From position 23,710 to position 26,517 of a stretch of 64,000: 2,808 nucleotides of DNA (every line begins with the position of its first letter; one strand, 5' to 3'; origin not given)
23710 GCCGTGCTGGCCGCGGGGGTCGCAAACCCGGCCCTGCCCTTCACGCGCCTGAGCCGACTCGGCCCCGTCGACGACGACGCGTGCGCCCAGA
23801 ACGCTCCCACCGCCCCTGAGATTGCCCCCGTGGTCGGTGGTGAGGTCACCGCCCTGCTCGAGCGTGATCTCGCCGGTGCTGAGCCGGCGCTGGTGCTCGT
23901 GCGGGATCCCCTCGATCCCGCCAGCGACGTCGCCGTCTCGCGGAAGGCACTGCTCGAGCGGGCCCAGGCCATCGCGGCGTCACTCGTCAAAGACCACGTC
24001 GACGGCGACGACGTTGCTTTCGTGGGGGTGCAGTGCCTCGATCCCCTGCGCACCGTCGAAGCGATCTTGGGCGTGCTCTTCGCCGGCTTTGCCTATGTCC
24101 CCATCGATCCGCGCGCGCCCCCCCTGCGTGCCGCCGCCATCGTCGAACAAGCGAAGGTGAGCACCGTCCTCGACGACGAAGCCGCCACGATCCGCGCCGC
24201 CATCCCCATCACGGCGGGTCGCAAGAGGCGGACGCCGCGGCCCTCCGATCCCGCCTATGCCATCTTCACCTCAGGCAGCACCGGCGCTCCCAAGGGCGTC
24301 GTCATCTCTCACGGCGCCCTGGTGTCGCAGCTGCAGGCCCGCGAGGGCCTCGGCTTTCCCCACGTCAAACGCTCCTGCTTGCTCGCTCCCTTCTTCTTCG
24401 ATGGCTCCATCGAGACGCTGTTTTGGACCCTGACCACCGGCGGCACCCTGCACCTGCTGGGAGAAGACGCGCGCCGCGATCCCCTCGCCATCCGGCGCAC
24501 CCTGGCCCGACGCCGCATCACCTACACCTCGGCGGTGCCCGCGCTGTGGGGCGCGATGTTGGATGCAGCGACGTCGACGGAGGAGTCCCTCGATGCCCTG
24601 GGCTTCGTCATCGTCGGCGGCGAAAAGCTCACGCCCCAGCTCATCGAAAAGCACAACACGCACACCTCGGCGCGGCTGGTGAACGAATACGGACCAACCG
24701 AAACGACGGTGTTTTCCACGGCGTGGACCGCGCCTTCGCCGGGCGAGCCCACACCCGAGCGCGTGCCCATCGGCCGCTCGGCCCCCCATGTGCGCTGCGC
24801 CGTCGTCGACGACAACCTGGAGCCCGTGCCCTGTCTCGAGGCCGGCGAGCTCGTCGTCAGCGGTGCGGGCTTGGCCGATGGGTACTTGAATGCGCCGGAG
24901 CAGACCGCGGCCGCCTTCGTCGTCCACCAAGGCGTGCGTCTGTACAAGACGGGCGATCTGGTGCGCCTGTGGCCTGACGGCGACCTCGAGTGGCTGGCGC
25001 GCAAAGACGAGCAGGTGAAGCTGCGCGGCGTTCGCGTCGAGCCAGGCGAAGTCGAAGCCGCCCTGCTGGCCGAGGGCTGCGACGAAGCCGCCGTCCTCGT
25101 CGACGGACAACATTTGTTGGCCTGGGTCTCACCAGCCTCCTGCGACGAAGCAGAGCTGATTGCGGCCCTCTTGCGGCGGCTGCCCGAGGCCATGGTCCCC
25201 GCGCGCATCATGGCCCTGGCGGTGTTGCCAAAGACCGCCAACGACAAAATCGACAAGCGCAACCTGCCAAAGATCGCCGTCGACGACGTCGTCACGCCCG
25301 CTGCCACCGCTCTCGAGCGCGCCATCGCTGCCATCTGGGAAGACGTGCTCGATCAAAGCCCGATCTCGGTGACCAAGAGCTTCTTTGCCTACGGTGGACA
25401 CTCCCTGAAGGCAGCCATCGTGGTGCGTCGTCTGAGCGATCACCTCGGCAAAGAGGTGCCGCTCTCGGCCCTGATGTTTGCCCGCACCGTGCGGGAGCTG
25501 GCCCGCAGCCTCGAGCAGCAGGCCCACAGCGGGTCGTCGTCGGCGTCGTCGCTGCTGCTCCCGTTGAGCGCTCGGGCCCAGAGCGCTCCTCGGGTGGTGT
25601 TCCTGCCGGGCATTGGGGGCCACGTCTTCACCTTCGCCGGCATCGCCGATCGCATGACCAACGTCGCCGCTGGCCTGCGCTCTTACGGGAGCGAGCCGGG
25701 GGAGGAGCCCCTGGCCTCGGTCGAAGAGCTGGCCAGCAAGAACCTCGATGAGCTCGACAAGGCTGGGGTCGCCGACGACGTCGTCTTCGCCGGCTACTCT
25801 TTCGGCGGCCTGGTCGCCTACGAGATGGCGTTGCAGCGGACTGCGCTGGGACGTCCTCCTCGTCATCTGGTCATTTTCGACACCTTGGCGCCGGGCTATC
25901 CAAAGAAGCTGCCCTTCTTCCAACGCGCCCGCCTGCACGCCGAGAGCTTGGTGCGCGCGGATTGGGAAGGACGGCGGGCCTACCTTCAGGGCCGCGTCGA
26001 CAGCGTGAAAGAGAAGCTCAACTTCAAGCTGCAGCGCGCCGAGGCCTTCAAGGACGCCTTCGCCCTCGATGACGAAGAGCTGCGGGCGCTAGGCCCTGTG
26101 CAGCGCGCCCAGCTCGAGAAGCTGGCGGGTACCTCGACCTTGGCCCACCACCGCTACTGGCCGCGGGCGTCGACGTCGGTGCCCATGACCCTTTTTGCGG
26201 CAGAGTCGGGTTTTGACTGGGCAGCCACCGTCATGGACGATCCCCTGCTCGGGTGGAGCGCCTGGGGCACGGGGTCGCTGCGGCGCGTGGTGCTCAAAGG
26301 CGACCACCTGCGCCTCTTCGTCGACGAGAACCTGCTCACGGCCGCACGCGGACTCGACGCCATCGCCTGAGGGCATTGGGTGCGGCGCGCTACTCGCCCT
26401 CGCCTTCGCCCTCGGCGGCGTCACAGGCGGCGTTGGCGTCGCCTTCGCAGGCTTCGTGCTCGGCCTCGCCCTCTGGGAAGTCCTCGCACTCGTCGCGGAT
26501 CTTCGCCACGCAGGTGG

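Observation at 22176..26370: Isolated single-module NRPS (C-A-T-TE) with a long palindrome-bearing leader and slightly atypical codon usage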

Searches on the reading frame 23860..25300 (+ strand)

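Call 19: search_solved_structures(query=window:23860-25300:+, max_evalue=1e-20, show_alignments=0)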
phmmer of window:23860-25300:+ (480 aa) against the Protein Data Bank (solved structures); distinct sequences matched with E-value up to 1e-20: 81 (the best 60 are shown).
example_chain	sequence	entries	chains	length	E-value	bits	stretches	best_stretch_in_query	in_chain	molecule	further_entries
6mfy_A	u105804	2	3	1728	1.1e-119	403.5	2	26-471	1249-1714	Linear gramicidin synthase subunit A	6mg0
9be3_A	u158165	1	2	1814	1.4e-119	403.2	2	26-471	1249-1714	Linear gramicidin synthase subunit A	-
9be4_A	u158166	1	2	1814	1.4e-119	403.2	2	26-471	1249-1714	Linear gramicidin synthase subunit A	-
6mfz_A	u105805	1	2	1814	1.4e-119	403.2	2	26-471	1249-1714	Linear gramicidin synthase subunit A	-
9meh_A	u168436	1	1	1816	1.4e-119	403.2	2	26-471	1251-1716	Linear gramicidin synthase subunit A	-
8xjz_C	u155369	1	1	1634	2.4e-85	290.3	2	55-470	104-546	Peptide synthetase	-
6ea3_B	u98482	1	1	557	2.3e-64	221.1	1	25-470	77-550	adenylation domain of Fuscachelin synthetase component H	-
9bfd_A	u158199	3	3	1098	2.9e-61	210.9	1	28-471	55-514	Tyrocidine synthase 1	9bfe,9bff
5u89_A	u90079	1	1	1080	2.5e-59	204.5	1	25-471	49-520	Amino acid adenylation domain protein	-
6p1j_A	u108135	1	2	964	6.8e-59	203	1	37-468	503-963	Txo2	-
7ly7_A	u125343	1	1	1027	3.3e-58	200.8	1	55-470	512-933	BmdB, Bacillamide NRPS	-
7ly4_E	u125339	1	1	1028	3.3e-58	200.8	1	55-470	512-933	BmdB, bacillamide NRPS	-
4d4g_A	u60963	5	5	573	9.3e-58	199.3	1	54-470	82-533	APNAA1 | APNA A1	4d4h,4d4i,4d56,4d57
5es5_A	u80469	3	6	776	1.2e-57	198.9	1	26-475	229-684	Linear gramicidin synthetase subunit A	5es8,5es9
5es6_A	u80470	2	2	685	1.3e-57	198.8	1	26-475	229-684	Linear gramicidin synthase subunit A | Linear gramicidin synthetase subunit A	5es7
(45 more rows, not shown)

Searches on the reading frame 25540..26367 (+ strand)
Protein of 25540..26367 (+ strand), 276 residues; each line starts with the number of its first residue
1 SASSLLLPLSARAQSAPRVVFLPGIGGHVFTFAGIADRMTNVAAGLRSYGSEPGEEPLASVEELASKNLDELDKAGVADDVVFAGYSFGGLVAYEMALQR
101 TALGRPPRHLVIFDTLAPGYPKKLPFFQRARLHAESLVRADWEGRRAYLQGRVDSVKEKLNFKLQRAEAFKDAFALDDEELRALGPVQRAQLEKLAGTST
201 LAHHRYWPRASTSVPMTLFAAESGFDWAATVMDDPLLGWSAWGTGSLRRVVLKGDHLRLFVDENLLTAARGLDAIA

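Call 27: search_solved_structures(query=window:25540-26367:+, max_evalue=0.01, show_alignments=0)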
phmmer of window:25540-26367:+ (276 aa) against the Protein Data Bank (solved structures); distinct sequences matched with E-value up to 0.01: 32.
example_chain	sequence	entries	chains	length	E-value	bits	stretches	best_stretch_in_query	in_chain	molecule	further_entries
3qmw_A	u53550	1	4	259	1.4e-09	40.9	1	15-118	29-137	Thioesterase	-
3qmv_A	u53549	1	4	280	1.9e-09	40.6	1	15-118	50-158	Thioesterase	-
6ecb_A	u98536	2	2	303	4.6e-07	32.7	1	5-115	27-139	Vlm2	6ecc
4zxh_A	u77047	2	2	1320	9.3e-07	31.7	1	8-125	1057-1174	ABBFA_003403 | Tyrocidine synthetase 3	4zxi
6ecd_A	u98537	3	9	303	1.2e-06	31.3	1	5-115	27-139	Vlm2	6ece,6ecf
2vz8_A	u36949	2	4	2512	2.6e-06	30.2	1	13-261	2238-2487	FATTY ACID SYNTHASE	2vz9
6fvj_A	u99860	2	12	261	7.7e-06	28.7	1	13-120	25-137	Thioesterase | Probable thioesterase TesA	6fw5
5d3k_A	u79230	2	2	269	8.8e-06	28.5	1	26-124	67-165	Erythronolide synthase, modules 5 and 6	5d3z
1kez_A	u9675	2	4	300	9.6e-06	28.4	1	26-124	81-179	ERYTHRONOLIDE SYNTHASE | 6-deoxyerythronolide-B synthase EryA3, modules 5 and 6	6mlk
1mo2_A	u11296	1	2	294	9.7e-06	28.4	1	26-124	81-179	Erythronolide synthase, modules 5 and 6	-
7r0x_A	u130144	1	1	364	2.2e-05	27.2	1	44-121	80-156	Polyketide synthase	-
3tjm_A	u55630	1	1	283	2.6e-05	27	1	13-260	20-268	Fatty acid synthase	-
4z49_A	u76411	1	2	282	3.1e-05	26.7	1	13-260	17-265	Fatty acid synthase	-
7mhd_A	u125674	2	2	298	3.7e-05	26.5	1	13-260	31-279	Fatty acid synthase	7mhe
1xkt_A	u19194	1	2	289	4.3e-05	26.2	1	13-260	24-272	fatty acid synthase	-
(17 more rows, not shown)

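Call 48: search_protein_families(library=ncbifam, proteins=[window:25540-26367:+], max_evalue=0.01)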
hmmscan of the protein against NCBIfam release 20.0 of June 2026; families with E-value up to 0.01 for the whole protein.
window:25540-26367:+ (276 aa): 5 families
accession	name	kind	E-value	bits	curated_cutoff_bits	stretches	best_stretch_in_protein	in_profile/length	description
NF051488.1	bifunc_PcaDC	exception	4.6e-07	29.3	390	1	14-102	10-101/375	bifunctional 3-oxoadipate enol-lactonase/4-carboxymuconolactone decarboxylase PcaDC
TIGR02427.1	protocat_pcaD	equivalog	4.4e-05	23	255.85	1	12-101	9-101/251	3-oxoadipate enol-lactonase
NF040607.1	mycolic_Pks13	equivalog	0.00011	19.8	2100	1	17-121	1425-1522/1680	polyketide synthase Pks13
NF011457.0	PRK14875.1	equivalog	0.00079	18.5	307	1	17-100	133-219/372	acetoin dehydrogenase dihydrolipoyllysine-residue acetyltransferase subunit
TIGR03695.1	menH_SHCHC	equivalog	0.0015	18.1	208.55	1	17-101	3-93/252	2-succinyl-6-hydroxy-2,4-cyclohexadiene-1-carboxylate synthase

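Call 53: find_related_loci(query=A3, collection=metagenome_contigs, flank=6000)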
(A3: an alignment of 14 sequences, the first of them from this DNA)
Query A3 (273 aa) in metagenome_contigs; peptide patterns used: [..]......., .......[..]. (x = any residue, [..] = any of these).
308 stretches matched a pattern; 154 encode a relative of the query (tblastn E <= 1e-3); the best 80 are kept; 80 distinct loci.
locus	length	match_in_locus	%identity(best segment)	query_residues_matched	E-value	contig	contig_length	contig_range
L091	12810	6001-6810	69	2-272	3e-117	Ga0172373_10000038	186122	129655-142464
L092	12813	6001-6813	66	2-272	9e-116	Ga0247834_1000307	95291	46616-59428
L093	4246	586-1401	63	2-272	2e-106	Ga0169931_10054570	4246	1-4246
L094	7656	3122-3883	48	2-261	2e-71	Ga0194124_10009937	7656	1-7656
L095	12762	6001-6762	48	2-261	2e-71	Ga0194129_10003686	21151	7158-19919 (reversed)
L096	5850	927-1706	44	1-261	4e-60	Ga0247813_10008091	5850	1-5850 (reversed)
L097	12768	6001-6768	41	1-257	7e-54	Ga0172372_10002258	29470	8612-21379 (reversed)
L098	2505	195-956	41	7-261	3e-54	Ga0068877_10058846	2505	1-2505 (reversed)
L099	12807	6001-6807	40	1-270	2e-53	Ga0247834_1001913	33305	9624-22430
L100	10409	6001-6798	40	3-269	4e-53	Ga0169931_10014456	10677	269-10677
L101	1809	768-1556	33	1-269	1e-43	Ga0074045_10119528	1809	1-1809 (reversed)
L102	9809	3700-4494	37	2-272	9e-43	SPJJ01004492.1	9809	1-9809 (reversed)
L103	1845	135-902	33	1-262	6e-43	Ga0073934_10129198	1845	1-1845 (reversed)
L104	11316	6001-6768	31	1-262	3e-37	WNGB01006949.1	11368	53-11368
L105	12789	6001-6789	32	1-269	2e-37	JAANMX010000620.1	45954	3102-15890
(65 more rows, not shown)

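Call 63: predict_structure(alignment_id=A3)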
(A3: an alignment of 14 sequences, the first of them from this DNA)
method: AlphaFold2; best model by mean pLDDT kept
length: 273 residues; sequences in the alignment: 14
mean_pLDDT: 77.8   pTM: 0.75
mean pLDDT of the five models: 77.8, 76.2, 71.6, 57.1, 57.0
residues with pLDDT >= 90: 79; 70-90: 119; 50-70: 57; < 50: 18
segments of 3 or more residues with pLDDT < 50: 113-120, 162-170
pLDDT, mean of each block of 10 residues (from residue 1): 82 89 78 92 83 83 93 91 88 93 93 48 64 78 77 60 49 65 74 70 78 85 66 62 85 74 93 94
secondary structure, 60 per line:
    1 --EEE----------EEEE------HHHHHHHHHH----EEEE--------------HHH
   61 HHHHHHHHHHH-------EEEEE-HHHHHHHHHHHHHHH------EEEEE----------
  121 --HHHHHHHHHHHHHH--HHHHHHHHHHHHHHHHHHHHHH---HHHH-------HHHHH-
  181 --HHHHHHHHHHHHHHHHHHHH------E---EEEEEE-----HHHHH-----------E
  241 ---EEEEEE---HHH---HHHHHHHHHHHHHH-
elements in order: E3-5 E16-19 H26-35 E40-43 H58-71 E79-83 H85-99 E106-110 H123-136 H139-160 H164-167 H175-179 H183-202 E213-218 H224-228 E244-249 H259-272
